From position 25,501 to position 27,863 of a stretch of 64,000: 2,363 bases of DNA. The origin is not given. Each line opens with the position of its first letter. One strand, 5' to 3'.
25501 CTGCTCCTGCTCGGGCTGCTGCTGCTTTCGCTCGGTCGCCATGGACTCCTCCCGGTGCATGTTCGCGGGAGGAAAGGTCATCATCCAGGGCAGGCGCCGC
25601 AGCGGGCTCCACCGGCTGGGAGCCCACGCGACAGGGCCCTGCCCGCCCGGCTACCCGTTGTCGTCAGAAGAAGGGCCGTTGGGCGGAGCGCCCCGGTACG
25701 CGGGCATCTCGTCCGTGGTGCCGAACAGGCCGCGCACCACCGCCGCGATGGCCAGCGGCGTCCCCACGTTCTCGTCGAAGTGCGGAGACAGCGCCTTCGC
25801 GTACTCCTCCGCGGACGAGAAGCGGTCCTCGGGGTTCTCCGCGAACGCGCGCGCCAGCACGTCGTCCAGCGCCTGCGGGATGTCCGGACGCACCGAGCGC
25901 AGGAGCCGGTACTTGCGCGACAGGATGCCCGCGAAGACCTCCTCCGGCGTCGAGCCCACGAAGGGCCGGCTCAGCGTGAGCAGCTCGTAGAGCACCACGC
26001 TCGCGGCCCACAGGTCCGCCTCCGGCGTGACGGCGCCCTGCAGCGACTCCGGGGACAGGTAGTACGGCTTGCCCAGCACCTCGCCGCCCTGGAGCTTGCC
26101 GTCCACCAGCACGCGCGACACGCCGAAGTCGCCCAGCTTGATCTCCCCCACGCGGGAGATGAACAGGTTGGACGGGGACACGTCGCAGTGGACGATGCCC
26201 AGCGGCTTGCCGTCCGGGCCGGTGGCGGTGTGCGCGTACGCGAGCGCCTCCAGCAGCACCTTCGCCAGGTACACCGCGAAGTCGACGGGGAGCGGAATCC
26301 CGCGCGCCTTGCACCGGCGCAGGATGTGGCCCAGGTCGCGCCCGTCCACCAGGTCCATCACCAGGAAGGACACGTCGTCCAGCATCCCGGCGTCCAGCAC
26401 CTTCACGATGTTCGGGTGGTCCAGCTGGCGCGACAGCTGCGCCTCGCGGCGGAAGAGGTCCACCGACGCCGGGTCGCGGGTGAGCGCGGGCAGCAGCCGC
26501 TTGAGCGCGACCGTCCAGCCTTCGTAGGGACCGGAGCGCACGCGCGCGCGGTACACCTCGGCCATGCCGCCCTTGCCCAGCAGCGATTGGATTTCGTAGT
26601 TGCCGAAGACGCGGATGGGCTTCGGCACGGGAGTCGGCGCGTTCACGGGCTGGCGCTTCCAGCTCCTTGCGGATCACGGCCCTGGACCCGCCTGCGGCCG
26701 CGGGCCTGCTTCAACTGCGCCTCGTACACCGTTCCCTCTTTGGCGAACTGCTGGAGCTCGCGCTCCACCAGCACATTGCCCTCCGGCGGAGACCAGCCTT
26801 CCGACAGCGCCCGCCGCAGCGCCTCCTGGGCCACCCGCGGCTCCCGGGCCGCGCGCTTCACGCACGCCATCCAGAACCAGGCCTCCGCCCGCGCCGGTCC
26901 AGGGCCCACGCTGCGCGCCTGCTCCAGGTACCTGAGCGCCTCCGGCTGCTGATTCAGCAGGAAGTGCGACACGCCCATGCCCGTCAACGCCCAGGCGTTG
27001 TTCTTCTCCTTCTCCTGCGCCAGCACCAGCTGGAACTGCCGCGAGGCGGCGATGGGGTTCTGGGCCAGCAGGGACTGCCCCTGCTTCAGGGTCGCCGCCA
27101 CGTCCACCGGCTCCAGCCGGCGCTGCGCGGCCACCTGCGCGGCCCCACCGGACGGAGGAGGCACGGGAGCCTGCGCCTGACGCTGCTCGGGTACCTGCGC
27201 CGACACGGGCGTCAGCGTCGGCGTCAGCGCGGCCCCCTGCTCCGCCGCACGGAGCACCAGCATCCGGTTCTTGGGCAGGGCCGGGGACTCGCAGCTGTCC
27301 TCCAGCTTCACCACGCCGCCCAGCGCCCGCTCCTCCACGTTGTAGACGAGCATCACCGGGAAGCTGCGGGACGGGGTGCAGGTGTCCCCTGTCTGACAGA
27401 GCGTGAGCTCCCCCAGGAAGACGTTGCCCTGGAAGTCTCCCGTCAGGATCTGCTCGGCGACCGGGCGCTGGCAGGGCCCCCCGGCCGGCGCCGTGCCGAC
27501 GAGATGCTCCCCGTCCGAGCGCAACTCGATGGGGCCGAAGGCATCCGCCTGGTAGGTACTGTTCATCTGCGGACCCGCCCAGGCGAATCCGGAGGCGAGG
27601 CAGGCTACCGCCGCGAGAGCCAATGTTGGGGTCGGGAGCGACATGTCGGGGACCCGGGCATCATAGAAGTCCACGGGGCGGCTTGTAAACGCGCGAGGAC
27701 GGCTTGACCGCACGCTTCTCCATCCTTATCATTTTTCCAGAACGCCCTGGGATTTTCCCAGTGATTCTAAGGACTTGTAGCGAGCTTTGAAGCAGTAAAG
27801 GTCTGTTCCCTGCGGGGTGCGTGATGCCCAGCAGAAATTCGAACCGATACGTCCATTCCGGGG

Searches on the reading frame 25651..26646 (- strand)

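Call 3: search_protein_families(library=pfam, proteins=[window:25651-26646:-], max_evalue=0.01)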
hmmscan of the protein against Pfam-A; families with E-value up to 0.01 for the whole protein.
window:25651-26646:- (331 aa): 4 families
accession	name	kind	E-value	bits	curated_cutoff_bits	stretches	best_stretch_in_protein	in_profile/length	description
PF00069.31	Pkinase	-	5e-37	128.2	31.7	1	17-280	1-256/263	Protein kinase domain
PF07714.23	PK_Tyr_Ser-Thr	-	4.2e-27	95.5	23.1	1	19-277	3-250/258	Protein tyrosine and serine/threonine kinase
PF03109.22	ABC1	-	1e-05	25.2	22.9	1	150-179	187-216/244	ABC1 atypical kinase-like domain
PF01636.29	APH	-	0.0081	16.4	23.2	0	129-167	148-186/239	Phosphotransferase enzyme family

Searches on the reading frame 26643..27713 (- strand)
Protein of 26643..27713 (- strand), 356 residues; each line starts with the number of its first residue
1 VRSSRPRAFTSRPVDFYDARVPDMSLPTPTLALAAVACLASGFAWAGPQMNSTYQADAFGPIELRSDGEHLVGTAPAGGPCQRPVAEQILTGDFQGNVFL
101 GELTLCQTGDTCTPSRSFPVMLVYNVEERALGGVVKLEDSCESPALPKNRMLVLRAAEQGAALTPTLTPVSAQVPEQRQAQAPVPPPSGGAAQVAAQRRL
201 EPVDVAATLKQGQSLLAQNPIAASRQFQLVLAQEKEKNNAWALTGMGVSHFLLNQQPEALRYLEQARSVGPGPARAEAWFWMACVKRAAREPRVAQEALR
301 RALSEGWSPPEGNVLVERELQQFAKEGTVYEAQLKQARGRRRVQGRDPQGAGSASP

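Call 3: search_protein_families(library=pfam, proteins=[window:26643-27713:-], max_evalue=0.01)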
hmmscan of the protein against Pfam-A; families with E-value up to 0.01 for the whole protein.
window:26643-27713:- (356 aa): 6 families
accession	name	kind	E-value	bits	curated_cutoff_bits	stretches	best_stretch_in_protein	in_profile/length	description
PF07719.23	TPR_2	-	8.5e-06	26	27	0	242-269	3-30/34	Tetratricopeptide repeat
PF13424.12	TPR_12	-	0.00017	22.1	30.1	1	238-267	43-72/77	Tetratricopeptide repeat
PF13428.12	TPR_14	-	0.0011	19.9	23.5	0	242-283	3-42/44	Tetratricopeptide repeat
PF13174.12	TPR_6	-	0.0045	18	26.3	0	242-266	2-26/33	Tetratricopeptide repeat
PF13432.12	TPR_16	-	0.008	17.1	32.7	0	257-281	14-36/65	Tetratricopeptide repeat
PF00515.34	TPR_1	-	0.0087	16.3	27.8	0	240-267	1-28/34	Tetratricopeptide repeat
